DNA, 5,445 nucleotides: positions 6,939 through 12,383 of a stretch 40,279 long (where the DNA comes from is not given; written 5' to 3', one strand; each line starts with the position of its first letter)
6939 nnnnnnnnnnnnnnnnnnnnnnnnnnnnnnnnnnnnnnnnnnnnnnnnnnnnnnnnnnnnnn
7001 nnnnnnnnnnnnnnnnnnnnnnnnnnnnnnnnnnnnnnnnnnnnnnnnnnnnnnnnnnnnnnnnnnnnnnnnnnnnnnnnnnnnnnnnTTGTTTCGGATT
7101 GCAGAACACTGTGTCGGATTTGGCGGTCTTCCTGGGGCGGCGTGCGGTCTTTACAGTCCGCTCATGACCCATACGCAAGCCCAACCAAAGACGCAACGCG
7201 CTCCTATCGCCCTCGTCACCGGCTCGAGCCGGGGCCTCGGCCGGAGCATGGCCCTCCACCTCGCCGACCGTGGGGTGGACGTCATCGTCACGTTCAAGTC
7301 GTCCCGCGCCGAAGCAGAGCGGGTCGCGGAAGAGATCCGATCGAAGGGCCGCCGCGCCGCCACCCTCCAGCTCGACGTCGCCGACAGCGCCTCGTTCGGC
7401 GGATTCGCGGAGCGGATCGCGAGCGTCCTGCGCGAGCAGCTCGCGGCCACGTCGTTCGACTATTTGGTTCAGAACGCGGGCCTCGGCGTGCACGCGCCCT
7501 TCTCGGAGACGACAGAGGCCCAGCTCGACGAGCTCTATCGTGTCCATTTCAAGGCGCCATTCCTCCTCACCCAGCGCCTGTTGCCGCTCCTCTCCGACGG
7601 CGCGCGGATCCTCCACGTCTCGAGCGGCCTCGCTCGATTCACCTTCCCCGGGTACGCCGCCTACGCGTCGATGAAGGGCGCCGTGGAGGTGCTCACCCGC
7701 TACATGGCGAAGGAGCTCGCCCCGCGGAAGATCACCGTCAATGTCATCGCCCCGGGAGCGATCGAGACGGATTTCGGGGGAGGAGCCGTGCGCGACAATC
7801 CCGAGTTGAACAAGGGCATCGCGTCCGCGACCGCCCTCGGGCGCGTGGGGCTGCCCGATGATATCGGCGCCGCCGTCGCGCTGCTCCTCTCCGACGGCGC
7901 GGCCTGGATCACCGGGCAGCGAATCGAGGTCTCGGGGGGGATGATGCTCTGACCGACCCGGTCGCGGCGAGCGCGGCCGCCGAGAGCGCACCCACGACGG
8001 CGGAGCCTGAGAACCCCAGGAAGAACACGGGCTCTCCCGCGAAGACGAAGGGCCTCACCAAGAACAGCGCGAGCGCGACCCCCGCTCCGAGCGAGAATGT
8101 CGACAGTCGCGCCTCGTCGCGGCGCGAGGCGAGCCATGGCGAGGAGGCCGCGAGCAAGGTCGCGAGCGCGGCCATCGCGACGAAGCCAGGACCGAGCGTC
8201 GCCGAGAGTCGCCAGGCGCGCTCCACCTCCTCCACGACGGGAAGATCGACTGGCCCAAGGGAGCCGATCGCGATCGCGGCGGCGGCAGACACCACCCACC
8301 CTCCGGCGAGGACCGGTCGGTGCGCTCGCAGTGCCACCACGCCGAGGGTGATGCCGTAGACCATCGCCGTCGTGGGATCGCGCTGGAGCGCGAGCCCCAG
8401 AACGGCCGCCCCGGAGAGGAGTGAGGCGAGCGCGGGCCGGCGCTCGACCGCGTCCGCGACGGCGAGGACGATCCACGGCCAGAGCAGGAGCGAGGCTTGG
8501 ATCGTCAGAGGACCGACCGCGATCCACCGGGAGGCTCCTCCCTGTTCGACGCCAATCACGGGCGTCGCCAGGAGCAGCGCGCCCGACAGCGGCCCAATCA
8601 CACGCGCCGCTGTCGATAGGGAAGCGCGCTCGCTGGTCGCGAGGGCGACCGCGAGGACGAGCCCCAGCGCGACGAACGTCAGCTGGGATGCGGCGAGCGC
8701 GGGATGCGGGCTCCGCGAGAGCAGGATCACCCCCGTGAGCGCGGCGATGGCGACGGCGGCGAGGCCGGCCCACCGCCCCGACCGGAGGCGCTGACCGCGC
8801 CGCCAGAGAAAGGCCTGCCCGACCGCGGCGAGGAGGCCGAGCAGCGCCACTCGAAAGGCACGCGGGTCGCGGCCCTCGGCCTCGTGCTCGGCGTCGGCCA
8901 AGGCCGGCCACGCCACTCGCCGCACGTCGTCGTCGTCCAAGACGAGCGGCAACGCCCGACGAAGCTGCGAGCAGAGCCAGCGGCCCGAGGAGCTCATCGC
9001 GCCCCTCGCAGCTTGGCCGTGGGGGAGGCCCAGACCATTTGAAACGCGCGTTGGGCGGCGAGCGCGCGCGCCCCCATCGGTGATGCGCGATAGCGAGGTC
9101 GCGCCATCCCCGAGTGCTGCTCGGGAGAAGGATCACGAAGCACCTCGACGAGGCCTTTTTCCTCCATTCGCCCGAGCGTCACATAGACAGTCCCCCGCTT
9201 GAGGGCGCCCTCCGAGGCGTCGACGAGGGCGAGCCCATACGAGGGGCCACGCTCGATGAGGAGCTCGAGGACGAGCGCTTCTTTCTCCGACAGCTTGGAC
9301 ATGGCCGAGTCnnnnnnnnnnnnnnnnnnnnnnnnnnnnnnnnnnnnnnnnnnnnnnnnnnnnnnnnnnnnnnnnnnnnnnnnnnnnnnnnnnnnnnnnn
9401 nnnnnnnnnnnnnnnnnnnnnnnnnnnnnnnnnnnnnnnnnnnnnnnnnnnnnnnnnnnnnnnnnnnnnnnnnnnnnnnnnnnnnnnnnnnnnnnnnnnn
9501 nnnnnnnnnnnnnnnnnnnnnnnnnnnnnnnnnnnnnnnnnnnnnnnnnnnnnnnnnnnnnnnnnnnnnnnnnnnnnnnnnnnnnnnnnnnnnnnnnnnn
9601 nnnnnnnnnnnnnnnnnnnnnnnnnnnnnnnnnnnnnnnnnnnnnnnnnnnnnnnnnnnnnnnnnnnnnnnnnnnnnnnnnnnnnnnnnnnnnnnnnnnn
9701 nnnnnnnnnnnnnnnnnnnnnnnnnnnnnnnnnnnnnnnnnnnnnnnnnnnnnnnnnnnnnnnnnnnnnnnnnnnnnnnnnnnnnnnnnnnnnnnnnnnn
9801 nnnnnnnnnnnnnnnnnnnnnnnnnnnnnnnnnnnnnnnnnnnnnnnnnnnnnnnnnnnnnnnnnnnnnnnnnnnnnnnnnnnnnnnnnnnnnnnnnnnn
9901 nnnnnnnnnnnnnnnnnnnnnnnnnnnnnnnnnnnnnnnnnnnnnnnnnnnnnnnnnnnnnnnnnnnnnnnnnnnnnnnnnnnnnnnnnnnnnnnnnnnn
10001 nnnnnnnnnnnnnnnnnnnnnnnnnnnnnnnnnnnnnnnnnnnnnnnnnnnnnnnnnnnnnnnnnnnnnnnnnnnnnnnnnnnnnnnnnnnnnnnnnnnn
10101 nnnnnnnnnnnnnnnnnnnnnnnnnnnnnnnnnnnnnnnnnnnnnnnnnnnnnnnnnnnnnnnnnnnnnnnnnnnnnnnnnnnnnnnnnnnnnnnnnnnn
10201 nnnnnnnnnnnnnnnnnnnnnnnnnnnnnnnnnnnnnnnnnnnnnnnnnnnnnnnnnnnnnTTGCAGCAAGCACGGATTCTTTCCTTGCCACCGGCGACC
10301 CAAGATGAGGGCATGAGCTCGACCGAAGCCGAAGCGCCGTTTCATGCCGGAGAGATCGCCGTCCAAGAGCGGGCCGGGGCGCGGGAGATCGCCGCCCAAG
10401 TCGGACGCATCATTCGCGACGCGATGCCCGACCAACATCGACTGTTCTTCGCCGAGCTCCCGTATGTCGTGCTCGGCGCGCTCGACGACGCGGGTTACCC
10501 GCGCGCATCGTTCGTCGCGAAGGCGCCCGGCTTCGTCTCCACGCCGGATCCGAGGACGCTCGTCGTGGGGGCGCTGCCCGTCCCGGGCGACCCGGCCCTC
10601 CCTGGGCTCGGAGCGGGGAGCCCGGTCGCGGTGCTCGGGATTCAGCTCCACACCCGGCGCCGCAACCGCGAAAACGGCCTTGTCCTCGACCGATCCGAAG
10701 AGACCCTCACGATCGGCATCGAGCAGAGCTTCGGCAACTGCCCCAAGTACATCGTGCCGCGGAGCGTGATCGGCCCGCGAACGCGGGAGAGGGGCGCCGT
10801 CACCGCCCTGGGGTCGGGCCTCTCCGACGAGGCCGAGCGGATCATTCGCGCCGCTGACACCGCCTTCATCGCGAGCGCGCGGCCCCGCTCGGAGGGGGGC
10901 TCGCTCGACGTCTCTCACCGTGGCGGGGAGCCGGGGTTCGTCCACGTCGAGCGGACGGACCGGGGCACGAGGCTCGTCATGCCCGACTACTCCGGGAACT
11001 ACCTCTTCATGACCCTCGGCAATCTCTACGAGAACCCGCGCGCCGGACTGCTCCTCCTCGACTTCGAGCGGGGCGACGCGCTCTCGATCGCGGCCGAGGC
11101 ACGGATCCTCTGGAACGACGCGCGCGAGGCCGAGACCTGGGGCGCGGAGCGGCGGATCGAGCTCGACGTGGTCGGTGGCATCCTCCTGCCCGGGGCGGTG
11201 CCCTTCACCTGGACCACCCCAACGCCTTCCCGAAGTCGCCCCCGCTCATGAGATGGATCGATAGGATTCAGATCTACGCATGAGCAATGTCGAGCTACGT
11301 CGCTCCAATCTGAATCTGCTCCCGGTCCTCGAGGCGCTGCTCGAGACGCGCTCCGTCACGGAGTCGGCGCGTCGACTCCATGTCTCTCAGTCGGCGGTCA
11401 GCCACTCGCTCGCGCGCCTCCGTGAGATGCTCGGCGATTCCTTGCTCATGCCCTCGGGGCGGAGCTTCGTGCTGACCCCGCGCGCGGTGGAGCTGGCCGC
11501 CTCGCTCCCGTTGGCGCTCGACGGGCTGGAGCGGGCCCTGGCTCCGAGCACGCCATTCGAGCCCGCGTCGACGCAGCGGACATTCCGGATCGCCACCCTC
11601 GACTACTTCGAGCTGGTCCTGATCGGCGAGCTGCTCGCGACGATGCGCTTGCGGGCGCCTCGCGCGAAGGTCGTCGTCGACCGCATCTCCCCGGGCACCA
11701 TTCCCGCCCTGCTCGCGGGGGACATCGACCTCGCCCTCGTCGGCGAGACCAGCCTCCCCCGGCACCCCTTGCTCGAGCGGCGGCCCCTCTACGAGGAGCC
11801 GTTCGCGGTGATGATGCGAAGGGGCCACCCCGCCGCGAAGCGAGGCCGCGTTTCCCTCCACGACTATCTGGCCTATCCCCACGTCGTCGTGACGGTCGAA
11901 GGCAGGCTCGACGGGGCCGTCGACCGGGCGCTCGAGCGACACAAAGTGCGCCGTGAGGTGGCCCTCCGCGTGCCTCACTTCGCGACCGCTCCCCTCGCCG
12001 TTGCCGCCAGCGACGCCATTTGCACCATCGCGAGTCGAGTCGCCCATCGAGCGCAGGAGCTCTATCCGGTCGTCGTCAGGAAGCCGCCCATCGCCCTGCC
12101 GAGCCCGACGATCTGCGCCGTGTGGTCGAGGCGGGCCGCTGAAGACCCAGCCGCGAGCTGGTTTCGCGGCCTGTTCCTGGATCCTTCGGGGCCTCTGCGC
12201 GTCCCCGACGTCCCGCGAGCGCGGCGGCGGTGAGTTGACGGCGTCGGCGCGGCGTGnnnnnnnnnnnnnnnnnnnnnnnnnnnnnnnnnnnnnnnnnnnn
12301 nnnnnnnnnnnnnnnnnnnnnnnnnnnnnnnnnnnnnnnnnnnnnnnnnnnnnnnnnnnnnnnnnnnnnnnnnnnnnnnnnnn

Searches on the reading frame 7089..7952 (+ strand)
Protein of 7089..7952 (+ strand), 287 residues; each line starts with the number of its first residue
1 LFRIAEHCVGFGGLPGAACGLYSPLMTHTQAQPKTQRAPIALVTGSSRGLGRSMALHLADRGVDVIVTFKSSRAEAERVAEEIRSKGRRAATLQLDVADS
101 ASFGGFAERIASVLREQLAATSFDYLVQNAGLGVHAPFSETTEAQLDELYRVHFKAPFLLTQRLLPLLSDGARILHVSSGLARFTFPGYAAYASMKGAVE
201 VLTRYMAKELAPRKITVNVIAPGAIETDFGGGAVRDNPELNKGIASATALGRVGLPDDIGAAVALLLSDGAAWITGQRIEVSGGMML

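Call 31: search_protein_families(library=pfam, proteins=[window:7089-7952:+], max_evalue=0.001)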
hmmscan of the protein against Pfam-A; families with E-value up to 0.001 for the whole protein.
window:7089-7952:+ (287 aa): 5 families
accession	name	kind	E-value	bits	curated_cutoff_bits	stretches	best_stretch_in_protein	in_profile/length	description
PF13561.12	adh_short_C2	-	7.5e-51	173.4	27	1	47-285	5-235/236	Enoyl-(Acyl carrier protein) reductase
PF00106.31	adh_short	-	2.8e-43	148.1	26.6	1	40-231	2-188/195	short chain dehydrogenase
PF08659.16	KR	-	1.1e-11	45.4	22.6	1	42-208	4-165/180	KR domain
PF23441.1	SDR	-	1.5e-08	34.8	27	1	122-287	90-257/258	SDR-like rossmann domain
PF08643.16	DUF1776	-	0.00019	21.4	25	1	42-226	7-200/294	Fungal family of unknown function (DUF1776)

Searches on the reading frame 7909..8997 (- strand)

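Call 31: search_protein_families(library=pfam, proteins=[window:7909-8997:-], max_evalue=0.001)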
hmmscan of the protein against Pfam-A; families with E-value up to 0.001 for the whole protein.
window:7909-8997:- (362 aa): 1 family
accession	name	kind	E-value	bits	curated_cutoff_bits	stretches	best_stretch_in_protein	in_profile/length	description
PF01098.24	FTSW_RODA_SPOVE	-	1.6e-08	34.4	26.4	1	98-229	34-175/356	Cell cycle protein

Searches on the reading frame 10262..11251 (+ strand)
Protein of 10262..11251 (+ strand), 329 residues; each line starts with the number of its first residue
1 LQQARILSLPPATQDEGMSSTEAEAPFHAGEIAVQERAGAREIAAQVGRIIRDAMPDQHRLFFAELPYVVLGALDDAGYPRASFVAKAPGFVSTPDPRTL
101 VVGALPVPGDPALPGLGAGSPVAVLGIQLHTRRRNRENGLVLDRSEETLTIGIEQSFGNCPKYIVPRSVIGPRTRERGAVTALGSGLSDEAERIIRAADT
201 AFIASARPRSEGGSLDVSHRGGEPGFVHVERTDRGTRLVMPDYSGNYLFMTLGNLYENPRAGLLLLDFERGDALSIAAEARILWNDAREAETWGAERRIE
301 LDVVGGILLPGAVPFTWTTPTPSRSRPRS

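Call 31: search_protein_families(library=pfam, proteins=[window:10262-11251:+], max_evalue=0.001)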
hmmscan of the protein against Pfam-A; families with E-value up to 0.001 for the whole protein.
window:10262-11251:+ (329 aa): 1 family
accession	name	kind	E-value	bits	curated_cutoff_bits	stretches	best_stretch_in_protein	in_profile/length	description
PF01243.27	PNPOx_N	-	1.7e-10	41.8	28.1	1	188-292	2-85/120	Pyridoxamine 5'-phosphate oxidase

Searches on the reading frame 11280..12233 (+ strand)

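Call 31: search_protein_families(library=pfam, proteins=[window:11280-12233:+], max_evalue=0.001)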
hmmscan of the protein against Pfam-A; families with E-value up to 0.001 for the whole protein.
window:11280-12233:+ (317 aa): 4 families
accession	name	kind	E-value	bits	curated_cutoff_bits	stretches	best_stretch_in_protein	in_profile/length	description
PF03466.25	LysR_substrate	-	1.6e-31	109.8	28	1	97-300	3-205/209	LysR substrate binding domain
PF00126.33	HTH_1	-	7.8e-16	58.2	26.6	1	11-69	1-59/60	Bacterial regulatory helix-turn-helix protein, lysR family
PF13556.12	HTH_30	-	9.2e-07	29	27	1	13-61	1-50/59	PucR C-terminal helix-turn-helix domain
PF01022.26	HTH_5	-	6e-05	23.3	22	1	24-50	16-42/47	Bacterial regulatory protein, arsR family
